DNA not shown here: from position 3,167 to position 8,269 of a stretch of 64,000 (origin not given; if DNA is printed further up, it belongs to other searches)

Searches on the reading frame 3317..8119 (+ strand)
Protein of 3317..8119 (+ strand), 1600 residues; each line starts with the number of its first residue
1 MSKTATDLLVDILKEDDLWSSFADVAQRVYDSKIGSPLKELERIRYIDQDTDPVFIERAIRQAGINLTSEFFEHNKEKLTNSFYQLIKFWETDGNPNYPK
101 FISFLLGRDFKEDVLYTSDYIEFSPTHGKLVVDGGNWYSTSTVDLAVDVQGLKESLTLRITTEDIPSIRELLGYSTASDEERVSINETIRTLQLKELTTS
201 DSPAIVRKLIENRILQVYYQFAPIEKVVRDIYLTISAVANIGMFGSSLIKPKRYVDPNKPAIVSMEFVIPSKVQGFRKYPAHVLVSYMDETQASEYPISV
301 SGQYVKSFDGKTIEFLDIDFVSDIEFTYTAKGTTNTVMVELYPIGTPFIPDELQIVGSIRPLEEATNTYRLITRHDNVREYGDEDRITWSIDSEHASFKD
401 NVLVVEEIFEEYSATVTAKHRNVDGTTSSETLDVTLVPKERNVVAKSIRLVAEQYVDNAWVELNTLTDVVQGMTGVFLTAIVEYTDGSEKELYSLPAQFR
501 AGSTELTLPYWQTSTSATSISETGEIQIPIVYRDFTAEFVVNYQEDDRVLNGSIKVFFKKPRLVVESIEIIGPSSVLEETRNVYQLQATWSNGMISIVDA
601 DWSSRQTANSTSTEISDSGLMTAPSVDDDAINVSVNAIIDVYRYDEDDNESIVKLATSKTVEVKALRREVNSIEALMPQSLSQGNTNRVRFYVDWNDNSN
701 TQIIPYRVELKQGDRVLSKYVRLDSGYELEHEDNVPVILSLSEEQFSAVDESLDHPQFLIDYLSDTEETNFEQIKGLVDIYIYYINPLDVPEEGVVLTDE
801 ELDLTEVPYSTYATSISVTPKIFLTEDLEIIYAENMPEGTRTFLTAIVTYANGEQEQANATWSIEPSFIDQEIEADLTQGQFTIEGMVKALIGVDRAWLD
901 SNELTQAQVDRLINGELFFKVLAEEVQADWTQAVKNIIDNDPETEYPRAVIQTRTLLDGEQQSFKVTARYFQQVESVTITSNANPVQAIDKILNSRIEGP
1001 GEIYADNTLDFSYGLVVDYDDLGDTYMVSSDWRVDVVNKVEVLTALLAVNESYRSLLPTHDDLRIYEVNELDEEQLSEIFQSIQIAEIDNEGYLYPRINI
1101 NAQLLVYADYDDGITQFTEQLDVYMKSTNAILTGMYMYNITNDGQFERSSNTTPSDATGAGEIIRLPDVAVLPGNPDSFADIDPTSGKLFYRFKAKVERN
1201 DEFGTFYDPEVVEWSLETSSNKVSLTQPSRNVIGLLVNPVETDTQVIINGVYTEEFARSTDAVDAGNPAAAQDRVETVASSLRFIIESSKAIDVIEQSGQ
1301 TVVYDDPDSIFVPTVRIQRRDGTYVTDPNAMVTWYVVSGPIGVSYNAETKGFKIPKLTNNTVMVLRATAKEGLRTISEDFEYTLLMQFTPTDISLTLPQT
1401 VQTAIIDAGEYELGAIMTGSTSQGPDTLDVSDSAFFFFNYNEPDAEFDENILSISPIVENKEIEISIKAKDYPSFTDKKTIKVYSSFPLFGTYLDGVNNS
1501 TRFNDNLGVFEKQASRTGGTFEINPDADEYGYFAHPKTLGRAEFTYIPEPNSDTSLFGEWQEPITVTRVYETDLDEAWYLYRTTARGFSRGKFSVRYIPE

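Call 10: search_protein_families(library=phrogs, proteins=[window:3317-8119:+], max_evalue=0.001)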
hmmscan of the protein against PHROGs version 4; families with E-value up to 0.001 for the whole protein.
window:3317-8119:+ (1600 aa): 1 family
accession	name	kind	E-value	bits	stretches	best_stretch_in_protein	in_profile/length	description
phrog_14098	-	tail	4.7e-117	393.1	2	489-1597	511-1467/1469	tail protein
